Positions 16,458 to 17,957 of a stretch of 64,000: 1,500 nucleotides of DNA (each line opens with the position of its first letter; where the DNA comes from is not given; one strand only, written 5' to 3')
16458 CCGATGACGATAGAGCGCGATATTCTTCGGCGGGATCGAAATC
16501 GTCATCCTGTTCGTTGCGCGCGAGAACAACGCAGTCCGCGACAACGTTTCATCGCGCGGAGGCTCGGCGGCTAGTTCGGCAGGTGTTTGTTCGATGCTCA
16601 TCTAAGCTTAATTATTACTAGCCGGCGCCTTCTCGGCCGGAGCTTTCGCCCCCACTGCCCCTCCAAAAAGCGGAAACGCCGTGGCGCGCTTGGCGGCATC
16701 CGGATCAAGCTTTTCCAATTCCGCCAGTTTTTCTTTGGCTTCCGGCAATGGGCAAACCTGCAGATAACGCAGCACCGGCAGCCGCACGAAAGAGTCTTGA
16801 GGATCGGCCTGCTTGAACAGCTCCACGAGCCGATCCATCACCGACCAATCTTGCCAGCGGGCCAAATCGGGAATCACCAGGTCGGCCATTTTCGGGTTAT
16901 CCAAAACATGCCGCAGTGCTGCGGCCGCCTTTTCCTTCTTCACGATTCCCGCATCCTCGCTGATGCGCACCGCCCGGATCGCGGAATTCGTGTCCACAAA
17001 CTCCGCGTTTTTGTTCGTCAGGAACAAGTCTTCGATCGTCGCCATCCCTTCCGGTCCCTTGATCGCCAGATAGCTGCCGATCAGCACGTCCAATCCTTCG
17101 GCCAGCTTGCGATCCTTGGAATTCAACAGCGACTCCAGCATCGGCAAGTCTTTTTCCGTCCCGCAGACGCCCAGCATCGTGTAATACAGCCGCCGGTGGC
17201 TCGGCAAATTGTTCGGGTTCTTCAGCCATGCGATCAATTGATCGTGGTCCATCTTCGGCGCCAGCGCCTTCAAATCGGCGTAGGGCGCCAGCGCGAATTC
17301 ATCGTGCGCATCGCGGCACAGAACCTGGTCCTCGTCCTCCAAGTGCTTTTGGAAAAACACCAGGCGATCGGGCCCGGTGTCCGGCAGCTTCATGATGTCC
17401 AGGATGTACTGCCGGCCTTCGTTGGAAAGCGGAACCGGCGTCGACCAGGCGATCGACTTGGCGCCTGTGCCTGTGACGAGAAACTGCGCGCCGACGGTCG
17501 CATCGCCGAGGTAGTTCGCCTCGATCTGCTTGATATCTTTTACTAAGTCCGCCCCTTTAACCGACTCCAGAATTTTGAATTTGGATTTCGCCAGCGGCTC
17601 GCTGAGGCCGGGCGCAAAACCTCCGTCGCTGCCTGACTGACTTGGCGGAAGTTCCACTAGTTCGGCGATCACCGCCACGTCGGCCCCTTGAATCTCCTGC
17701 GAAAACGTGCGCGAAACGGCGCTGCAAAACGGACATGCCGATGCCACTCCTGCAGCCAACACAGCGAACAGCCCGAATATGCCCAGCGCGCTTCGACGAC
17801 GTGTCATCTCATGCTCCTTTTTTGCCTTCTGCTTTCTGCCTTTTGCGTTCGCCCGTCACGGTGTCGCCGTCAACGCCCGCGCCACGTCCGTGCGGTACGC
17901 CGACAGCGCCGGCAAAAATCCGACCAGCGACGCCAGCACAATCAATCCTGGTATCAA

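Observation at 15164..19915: Five-gene operon of unassigned function: MacB/FtsX-type ABC pair, secreted CPFC-motif protein and two Cys-Cys DUF3299 paralogs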

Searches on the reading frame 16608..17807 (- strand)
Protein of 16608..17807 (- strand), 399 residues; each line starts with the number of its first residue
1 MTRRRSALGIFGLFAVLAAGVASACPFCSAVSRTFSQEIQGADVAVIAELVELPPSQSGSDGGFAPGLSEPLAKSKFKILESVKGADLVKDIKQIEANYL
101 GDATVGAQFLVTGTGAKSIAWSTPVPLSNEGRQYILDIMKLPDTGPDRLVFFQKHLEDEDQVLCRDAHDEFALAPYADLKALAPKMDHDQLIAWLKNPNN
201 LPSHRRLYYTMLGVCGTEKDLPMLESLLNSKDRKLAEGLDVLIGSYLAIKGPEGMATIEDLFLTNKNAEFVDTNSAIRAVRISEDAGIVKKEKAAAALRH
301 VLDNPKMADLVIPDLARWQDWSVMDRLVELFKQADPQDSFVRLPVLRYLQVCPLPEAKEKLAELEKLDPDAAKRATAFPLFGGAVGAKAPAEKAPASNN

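Call 4: search_protein_families(library=pfam, proteins=[window:16608-17807:-], max_evalue=0.01)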
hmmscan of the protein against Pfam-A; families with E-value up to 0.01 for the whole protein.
window:16608-17807:- (399 aa): 1 family
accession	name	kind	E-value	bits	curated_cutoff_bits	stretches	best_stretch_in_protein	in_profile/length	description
PF13646.12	HEAT_2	-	9.7e-05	23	27.7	0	303-375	12-81/88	HEAT repeats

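Call 6: search_protein_families(library=ncbifam, proteins=[window:16608-17807:-], max_evalue=0.01)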
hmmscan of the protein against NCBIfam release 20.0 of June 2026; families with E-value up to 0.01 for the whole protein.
window:16608-17807:- (399 aa): 0 families

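Call 14: find_homologous_proteins(query=window:16608-17807:-, max_evalue=0.001)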
Query window:16608-17807:- (399 aa): 1421 proteins with E <= 0.001 among 8000 candidates; the best 120 are listed.
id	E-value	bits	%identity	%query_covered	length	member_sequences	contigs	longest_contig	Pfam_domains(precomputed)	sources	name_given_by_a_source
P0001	3.5e-262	887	100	100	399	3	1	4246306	-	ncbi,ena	-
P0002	1.6e-229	779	87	99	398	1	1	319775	-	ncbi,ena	-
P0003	3.1e-227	772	87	95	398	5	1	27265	-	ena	-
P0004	1.2e-223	760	84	100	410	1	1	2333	-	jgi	jgi:hypothetical protein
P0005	4.2e-189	646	72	98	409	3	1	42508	-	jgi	jgi:hypothetical protein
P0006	1.2e-170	586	73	88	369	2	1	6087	-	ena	-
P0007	4.3e-160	551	64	92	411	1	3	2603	-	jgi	jgi:hypothetical protein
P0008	3.9e-158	544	62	94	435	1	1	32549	-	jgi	jgi:hypothetical protein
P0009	3.2e-156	538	61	95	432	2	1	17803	-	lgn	-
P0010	7.4e-156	537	62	95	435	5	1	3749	-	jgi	-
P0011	4.3e-155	534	62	89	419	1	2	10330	-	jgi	jgi:hypothetical protein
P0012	3.5e-154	531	62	94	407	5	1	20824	-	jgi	jgi:hypothetical protein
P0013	3.0e-153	528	61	93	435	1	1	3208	-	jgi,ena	-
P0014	6.9e-153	527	62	94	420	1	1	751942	-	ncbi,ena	-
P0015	7.4e-153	527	62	94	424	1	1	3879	-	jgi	jgi:hypothetical protein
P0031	4.4e-143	495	56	99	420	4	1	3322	PF13646.13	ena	-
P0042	1.2e-122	428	50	94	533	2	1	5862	PF13646.13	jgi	jgi:hypothetical protein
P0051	3.3e-121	423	51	93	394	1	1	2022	PF13646.13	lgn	-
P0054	7.0e-121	422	50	99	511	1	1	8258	PF13646.13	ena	-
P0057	3.0e-120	420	52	93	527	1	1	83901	PF13646.13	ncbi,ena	-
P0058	3.5e-120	419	51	90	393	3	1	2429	PF13646.13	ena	-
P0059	5.5e-120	419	52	89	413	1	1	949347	PF13646.13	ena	-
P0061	7.0e-120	418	51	96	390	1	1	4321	PF13646.13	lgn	-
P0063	1.1e-119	418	51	92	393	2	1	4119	PF13646.13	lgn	-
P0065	1.3e-119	418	51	91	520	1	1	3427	PF13646.13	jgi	jgi:hypothetical protein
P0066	1.3e-119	418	49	97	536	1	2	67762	PF13646.13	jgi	-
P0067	1.5e-119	417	53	89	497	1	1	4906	PF13646.13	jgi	jgi:hypothetical protein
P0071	2.6e-119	417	52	93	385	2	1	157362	-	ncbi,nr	ncbi:MAG: hypothetical protein H8E66_08305 [Planctomycetes bacterium]|nr:hypothetical protein [Planc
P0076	9.4e-119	415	50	97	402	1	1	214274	PF13646.13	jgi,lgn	jgi:hypothetical protein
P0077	9.4e-119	415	51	96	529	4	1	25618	PF13646.13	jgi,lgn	jgi:hypothetical protein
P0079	1.6e-118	414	50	90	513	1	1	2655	PF13646.13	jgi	jgi:hypothetical protein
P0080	1.7e-118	414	51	89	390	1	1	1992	PF13646.13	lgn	-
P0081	1.9e-118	414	51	94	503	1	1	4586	PF13646.13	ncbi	-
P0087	3.3e-118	413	51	89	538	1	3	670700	PF13646.13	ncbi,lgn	ncbi:MAG: hypothetical protein AB7O59_02555 [Pirellulales bacterium]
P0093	7.3e-118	412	53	90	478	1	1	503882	PF13646.13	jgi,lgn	-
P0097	1.3e-117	411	49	98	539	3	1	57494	PF13646.13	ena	-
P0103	1.9e-117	410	51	95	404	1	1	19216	PF13646.13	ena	-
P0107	2.5e-117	410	50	93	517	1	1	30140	PF13646.13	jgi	jgi:hypothetical protein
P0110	2.9e-117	410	49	92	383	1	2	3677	PF13646.13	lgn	-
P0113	3.1e-117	410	49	92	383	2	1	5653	PF13646.13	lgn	-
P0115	4.2e-117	409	50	91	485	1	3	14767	PF13646.13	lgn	-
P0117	5.9e-117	409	51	89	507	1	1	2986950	PF13646.13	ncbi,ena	-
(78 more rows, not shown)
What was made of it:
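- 16608..17807 (-): Secreted CPxC protein, 399 aa. Signal peptide is residues 1-24. The mature protein starts at Cys25. At least 1,421 relatives, all unnamed (call 14).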

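Call 15: find_encoding_contigs(protein=P0117, flank=8000, max_places=2)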
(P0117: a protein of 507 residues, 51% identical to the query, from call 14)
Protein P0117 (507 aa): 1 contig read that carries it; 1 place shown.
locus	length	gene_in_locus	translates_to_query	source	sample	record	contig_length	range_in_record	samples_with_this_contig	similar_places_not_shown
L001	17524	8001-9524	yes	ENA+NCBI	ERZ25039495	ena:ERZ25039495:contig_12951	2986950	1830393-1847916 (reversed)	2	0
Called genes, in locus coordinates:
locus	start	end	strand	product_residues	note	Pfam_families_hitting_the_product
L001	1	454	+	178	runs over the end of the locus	-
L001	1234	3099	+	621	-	PF13385:Laminin_G_3, PF16656:Pur_ac_phosph_N (faint), PF00149:Metallophos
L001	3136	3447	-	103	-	-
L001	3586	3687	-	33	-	-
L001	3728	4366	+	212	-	-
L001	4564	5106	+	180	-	PF01668:SmpB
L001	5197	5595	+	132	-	PF01042:Ribonuc_L-PSP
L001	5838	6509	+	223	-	PF00005:ABC_tran, PF13304:AAA_21 (faint)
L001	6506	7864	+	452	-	PF12704:MacB_PCD, PF02687:FtsX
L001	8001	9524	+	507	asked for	PF13646:HEAT_2 (faint)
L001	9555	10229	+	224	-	PF13828:DUF4190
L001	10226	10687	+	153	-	PF11736:DUF3299 (weak)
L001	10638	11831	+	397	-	-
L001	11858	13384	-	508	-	-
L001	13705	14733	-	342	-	PF00389:2-Hacid_dh, PF02826:2-Hacid_dh_C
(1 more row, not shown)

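Call 16: find_encoding_contigs(protein=P0014, flank=8000, max_places=2)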
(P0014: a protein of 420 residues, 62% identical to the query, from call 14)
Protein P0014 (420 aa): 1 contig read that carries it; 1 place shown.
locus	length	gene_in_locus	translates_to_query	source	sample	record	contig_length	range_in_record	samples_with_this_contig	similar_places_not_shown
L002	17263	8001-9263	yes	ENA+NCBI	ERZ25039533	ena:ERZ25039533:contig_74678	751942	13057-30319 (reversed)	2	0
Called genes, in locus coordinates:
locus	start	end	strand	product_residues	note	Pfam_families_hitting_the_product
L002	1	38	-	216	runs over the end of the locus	-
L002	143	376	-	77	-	PF02463:SMC_N, PF13175:AAA_15 (weak), PF13514:AAA_27 (weak), PF13476:AAA_23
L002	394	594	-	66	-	-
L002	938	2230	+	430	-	PF00155:Aminotran_1_2, PF01041:DegT_DnrJ_EryC1, PF01053:Cys_Met_Meta_PP (weak), PF01212:Beta_elim_lyase (weak)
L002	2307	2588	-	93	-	PF12797:Fer4_2 (faint), PF13237:Fer4_10 (faint), PF12838:Fer4_7 (weak), PF13187:Fer4_9 (weak), PF00037:Fer4, PF11953:DUF3470 (weak)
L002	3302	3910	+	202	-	PF08281:Sigma70_r4_2, PF04545:Sigma70_r4 (weak)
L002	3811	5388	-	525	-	PF01293:PEPCK_ATP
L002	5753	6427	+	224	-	PF00005:ABC_tran, PF13304:AAA_21 (faint)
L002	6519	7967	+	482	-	PF12704:MacB_PCD, PF02687:FtsX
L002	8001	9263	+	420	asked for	-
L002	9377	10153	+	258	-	PF13828:DUF4190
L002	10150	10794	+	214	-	PF11736:DUF3299 (weak)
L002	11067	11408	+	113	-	-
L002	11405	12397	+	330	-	-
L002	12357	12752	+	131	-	-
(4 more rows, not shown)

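Call 17: find_encoding_contigs(protein=P0071, flank=8000, max_places=2)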
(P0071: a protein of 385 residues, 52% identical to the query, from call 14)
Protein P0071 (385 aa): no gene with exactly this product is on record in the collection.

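Call 21: find_related_loci(query=A1, collection=genome_contigs, flank=6000)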
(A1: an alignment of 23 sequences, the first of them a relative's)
Query A1 (399 aa) in genome_contigs; peptide patterns used: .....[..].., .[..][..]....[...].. (x = any residue, [..] = any of these).
599 stretches matched a pattern (row limit reached: there are more); 570 encode a relative of the query (tblastn E <= 1e-3); the best 80 are kept; 80 distinct loci.
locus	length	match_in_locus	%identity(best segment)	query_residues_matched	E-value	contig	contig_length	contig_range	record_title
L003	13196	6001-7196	97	1-399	0e+0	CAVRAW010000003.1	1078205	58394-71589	MAG: Pirellulales bacterium isolate MFD04944.bin.2.46 genome assembly, contig: contig_36362, whole genome shotgun sequen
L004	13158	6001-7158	58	1-383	4e-147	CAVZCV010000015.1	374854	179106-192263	MAG: Pirellulales bacterium isolate MFD00822.bin.1.89 genome assembly, contig: contig_46217, whole genome shotgun sequen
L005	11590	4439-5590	51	4-393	2e-127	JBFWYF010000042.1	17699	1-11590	MAG: Pirellulaceae bacterium isolate CA_2019_TPBS_158 NODE_14035_length_17699_cov_2.923116_TPBS, whole genome shotgun se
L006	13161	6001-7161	49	1-392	5e-125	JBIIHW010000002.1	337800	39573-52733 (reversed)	MAG: Pirellulaceae bacterium isolate ME2001-08-13pf_3300042453_group1_bin193 Rohwer_bin1671_scaffold_5_c1, whole genome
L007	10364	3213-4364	51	6-392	5e-125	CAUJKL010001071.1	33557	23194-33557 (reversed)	MAG: Planctomycetota bacterium isolate KLAP164 genome assembly, contig: KLAP164_425370, whole genome shotgun sequence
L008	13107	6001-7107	52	6-378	1e-123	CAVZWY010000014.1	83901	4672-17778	MAG: uncultured Planctomycetaceae bacterium isolate MFD02416.bin.2.64 genome assembly, contig: contig_18528, whole genom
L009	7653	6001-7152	49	6-393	2e-123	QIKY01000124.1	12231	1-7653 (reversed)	MAG: Planctomycetaceae bacterium isolate SZUA-33 Ga0063293_10008494, whole genome shotgun sequence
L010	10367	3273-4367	50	20-392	3e-123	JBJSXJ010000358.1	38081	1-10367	MAG: Planctomycetota bacterium isolate samp_4435_metadecoder_655 samp_4435_2742419, whole genome shotgun sequence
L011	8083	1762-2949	50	1-399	3e-123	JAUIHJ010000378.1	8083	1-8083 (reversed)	MAG: bacterium isolate Co_bin.204 NODE_50332_length_8083_cov_0.945576, whole genome shotgun sequence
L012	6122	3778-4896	48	1-378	1e-122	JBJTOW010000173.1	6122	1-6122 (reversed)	MAG: Planctomycetota bacterium isolate samp_4449_semibin_223 samp_4449_463002, whole genome shotgun sequence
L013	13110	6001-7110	50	16-387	3e-122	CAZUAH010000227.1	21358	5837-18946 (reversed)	MAG TPA_asm: uncultured Pirellulaceae bacterium isolate SRP077602_co5_269 genome assembly, contig: NODE_12109_length_213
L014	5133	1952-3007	51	22-378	6e-123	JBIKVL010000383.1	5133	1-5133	MAG: Pirellulaceae bacterium isolate ME2015-08-22_3300042470_group6_bin219 Rohwer_bin1672_scaffold_26860_c1, whole genom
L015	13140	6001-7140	49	2-378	1e-121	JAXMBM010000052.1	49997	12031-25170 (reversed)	MAG: Pirellulales bacterium isolate STL-PLA36 C3.140.fa-52, whole genome shotgun sequence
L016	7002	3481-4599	50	1-378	1e-121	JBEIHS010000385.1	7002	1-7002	MAG: Planctomycetaceae bacterium isolate Sample-102-S76-bin-37 Sample_102_S76-bin_37-k141_673965, whole genome shotgun s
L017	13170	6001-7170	50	1-393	2e-121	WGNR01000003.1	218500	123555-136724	MAG: bacterium isolate RI_54 c_000000101319, whole genome shotgun sequence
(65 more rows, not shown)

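Call 27: predict_structure(alignment_id=A1)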
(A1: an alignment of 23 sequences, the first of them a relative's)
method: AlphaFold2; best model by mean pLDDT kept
length: 399 residues; sequences in the alignment: 23
mean_pLDDT: 85.0   pTM: 0.77
mean pLDDT of the five models: 85.0, 84.5, 83.6, 83.4, 83.0
residues with pLDDT >= 90: 264; 70-90: 64; 50-70: 37; < 50: 34
segments of 3 or more residues with pLDDT < 50: 20-28, 58-64, 382-399
pLDDT, mean of each block of 10 residues (from residue 1): 62 62 47 88 96 69 53 90 94 91 93 91 93 95 94 95 94 91 95 90 91 96 93 77 96 95 91 94 92 94 90 93 95 83 94 96 95 80 35 32
secondary structure, 60 per line:
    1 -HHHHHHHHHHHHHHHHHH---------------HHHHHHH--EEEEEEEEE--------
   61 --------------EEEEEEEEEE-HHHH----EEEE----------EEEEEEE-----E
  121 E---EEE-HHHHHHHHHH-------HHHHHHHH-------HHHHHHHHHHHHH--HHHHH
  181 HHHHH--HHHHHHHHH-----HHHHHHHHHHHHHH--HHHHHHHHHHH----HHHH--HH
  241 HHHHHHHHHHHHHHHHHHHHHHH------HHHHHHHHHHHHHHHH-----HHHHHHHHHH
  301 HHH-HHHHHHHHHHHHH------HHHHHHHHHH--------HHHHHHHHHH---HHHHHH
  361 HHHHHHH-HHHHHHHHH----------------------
elements in order: H2-19 H35-41 E44-52 E75-84 H86-89 E94-97 E108-114 E125-127 H129-138 H146-153 H161-173 H176-185 H188-196 H202-215 H218-228 H233-236 H239-263 H270-285 H291-303 H305-317 H324-333 H342-351 H355-367 H369-377
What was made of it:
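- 16608..17807 (-): AlphaFold2 model pLDDT 85 (call 27).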

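Call 31: fold_search(model_id=the predicted structure, library=pdb)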
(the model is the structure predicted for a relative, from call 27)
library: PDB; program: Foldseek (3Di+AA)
matches with E <= 10: 983; with E <= 0.001: 0
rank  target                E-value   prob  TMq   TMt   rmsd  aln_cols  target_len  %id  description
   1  4d4z_A                1.9e-03  1.00  0.25  0.34  13.1       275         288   14  STRUCTURE OF HUMAN DEOXYHYPUSINE HYDROXYLASE in complex with glycerol (released 2015-04-15)
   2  4d4z_B                2.1e-03  1.00  0.26  0.35  13.1       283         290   14  STRUCTURE OF HUMAN DEOXYHYPUSINE HYDROXYLASE in complex with glycerol (released 2015-04-15)
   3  6fsq                  2.8e-03  1.00  0.28  0.29  15.5       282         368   17  Structure of A3_bGFPD, an artificial bi-domain protein based on two different alphaRep domains : A3 and a GFP binding do (released 2018-08-08)
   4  7p0h_A                3.3e-03  1.00  0.40  0.39   6.4       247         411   16  Crystal structure of Helicobacter pylori ComF fused to an artificial alphaREP crystallization helper(named B2) (released 2022-04-06)
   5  4rv1_D                3.6e-03  0.99  0.26  0.26   9.9       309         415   16  Crystal Structure of Engineered Protein. Northeast Structural Genomics Consortium (NESG) Target OR497. (released 2014-12-10)
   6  5mfl_A                4.4e-03  1.00  0.34  0.38   8.3       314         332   15  Designed armadillo repeat protein (KR)5_GS10_YIIIM6AII (released 2017-09-13)
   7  7q1f_T                4.6e-03  1.00  0.38  0.60   6.4       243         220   16  CPAP:TUBULIN:IE5 ALPHAREP COMPLEX (released 2022-04-20)
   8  4zv6_A                5.8e-03  1.00  0.38  0.50   6.7       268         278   20  Crystal structure of the artificial alpharep-7 octarellinV.1 complex (released 2016-05-25)
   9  7z0g_C                6.1e-03  1.00  0.37  0.60   6.2       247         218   15  CPAP:TUBULIN:IE5 ALPHAREP COMPLEX P1 SPACE GROUP (released 2022-04-13)
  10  7z0g_T                6.7e-03  1.00  0.37  0.60   6.2       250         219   16  CPAP:TUBULIN:IE5 ALPHAREP COMPLEX P1 SPACE GROUP (released 2022-04-13)
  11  7q1f_C                8.1e-03  1.00  0.38  0.61   5.6       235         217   16  CPAP:TUBULIN:IE5 ALPHAREP COMPLEX (released 2022-04-20)
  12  4yi0_C                8.1e-03  1.00  0.33  0.31   7.9       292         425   14  Structure of mouse importin a1 bound to Pom121NLS (released 2016-01-13)
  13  5tbk_B                8.1e-03  1.00  0.32  0.31   7.8       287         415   14  Crystal structure of human importin a3 bound to RCC1 (released 2017-09-13)
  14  4xl5_C                8.5e-03  1.00  0.39  0.57   5.8       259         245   18  X-ray structure of bGFP-A / EGFP complex (released 2015-08-19)
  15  7lcz_B                1.1e-02  0.99  0.25  0.30  11.7       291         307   14  Crystal structure of the ARM domain from Drosophila SARM1 in complex with NMN (released 2021-03-10)
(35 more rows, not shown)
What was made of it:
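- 16677..17417 (-): HEAT/ARM-like helical repeat domain (residues 131-377). C352 (16752-16754) is invariant and C215 (17163-17165) nearly invariant. Foldseek hits are alphaRep, importin-alpha and deoxyhypusine hydroxylase (call 31).
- On HEAT repeat proteins (PF13646): Fold-level hits to alphaRep, importin-alpha and deoxyhypusine hydroxylase have E about 2e-3 (call 31).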

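Call 77: search_protein_representatives(alignment_id=A1)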
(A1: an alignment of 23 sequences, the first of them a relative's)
Query: 23 sequences, 431 profile positions. Proteins with E-value up to 0.001 (for the whole library): 2742; up to 1e-10: 2151; up to 1e-30: 1141. The best 150 are listed.
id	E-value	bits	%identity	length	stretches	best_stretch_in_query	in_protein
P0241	2.8e-191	652.3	-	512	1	13-417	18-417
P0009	4.5e-184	628.5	-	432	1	7-420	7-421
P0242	2.2e-182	623.0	-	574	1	16-417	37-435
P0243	2.1e-180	616.4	-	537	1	2-416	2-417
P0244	4.5e-180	615.3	-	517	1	12-424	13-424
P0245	7.9e-179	611.3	-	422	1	7-390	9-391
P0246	3.1e-176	602.7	-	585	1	8-414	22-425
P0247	9.7e-176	601.1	-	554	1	11-412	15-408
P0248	1.0e-175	601.0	-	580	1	9-413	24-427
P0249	4.3e-174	595.7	-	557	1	9-407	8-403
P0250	3.7e-172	589.3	-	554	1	4-413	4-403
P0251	6.1e-172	588.6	-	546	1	9-417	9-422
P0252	2.0e-171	586.9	-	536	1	13-422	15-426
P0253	2.6e-171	586.5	-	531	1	10-399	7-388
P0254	5.5e-171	585.4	-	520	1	8-416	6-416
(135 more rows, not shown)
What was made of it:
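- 16608..17807 (-): The family has 2,742 50%-cluster representatives at E<=1e-3 (call 77).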

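Call 82: find_encoding_contigs(protein=P0001, flank=4000, max_places=2)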
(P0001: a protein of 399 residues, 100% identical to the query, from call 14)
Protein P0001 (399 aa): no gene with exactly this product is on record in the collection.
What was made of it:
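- Tried and rejected: Looking up P0001 by exact protein match found no record (call 82).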
